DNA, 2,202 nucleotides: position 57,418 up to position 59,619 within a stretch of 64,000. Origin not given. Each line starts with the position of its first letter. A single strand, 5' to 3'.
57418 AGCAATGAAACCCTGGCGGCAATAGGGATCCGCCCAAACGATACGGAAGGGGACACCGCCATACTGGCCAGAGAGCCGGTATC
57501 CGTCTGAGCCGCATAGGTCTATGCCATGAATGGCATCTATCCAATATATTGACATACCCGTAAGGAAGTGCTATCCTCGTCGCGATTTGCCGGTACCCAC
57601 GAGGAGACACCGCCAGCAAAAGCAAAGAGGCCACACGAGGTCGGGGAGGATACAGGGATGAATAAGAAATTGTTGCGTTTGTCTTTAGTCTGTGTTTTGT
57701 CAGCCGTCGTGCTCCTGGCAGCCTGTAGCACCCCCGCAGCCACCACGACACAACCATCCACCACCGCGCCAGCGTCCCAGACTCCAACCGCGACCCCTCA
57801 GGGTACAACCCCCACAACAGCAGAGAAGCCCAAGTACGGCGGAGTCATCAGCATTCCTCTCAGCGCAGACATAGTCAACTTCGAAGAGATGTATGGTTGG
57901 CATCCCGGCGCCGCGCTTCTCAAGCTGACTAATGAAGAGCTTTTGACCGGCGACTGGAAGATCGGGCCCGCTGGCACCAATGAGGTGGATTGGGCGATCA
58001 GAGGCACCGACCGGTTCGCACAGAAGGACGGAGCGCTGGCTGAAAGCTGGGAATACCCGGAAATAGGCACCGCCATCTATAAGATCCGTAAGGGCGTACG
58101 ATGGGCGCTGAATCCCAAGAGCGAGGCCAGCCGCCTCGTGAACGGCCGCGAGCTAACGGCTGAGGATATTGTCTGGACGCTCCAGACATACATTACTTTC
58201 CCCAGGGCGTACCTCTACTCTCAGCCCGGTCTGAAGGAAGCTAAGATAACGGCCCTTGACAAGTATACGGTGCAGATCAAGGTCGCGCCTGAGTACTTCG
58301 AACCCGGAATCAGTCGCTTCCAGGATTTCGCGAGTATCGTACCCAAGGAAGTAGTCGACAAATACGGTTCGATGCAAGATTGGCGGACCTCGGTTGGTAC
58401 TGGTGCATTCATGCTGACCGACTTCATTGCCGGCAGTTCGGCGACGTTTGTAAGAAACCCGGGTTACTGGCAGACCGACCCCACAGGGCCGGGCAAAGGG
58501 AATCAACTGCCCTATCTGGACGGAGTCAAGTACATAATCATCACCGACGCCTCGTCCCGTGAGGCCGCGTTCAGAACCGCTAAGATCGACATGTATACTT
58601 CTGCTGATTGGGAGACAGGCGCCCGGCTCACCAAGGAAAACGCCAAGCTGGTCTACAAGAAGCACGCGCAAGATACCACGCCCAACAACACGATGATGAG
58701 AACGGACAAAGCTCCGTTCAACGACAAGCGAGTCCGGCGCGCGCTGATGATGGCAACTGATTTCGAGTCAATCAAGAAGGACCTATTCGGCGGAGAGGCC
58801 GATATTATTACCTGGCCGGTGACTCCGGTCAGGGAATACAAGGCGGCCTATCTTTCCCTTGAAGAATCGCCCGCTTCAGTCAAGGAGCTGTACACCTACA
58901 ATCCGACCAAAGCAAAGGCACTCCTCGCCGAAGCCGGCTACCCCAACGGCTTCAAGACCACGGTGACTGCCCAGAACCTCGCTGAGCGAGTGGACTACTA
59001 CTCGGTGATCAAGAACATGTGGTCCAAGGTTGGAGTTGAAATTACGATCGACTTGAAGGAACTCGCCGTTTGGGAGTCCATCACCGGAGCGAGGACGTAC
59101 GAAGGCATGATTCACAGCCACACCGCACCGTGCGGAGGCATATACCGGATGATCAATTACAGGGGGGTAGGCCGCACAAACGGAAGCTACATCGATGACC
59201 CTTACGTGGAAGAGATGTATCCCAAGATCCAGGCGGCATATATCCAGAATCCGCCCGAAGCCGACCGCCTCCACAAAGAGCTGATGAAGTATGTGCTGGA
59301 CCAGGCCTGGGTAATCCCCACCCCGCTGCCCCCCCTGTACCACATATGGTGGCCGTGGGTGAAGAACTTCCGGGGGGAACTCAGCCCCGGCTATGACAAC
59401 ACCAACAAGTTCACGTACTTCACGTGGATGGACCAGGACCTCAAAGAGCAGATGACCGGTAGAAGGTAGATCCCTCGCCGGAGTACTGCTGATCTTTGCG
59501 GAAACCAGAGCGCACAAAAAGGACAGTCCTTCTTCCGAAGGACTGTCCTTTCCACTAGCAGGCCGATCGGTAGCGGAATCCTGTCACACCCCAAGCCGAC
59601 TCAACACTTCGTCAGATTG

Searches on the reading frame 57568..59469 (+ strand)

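Call 37: search_protein_families(library=pfam, proteins=[window:57568-59469:+], max_evalue=0.00001)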
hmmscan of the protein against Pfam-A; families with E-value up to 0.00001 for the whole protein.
window:57568-59469:+ (633 aa): 1 family
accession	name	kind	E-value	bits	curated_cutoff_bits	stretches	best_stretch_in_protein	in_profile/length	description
PF00496.27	SBP_bac_5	-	3.1e-59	201.4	32.4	1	156-511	5-339/368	Bacterial extracellular solute-binding proteins, family 5 Middle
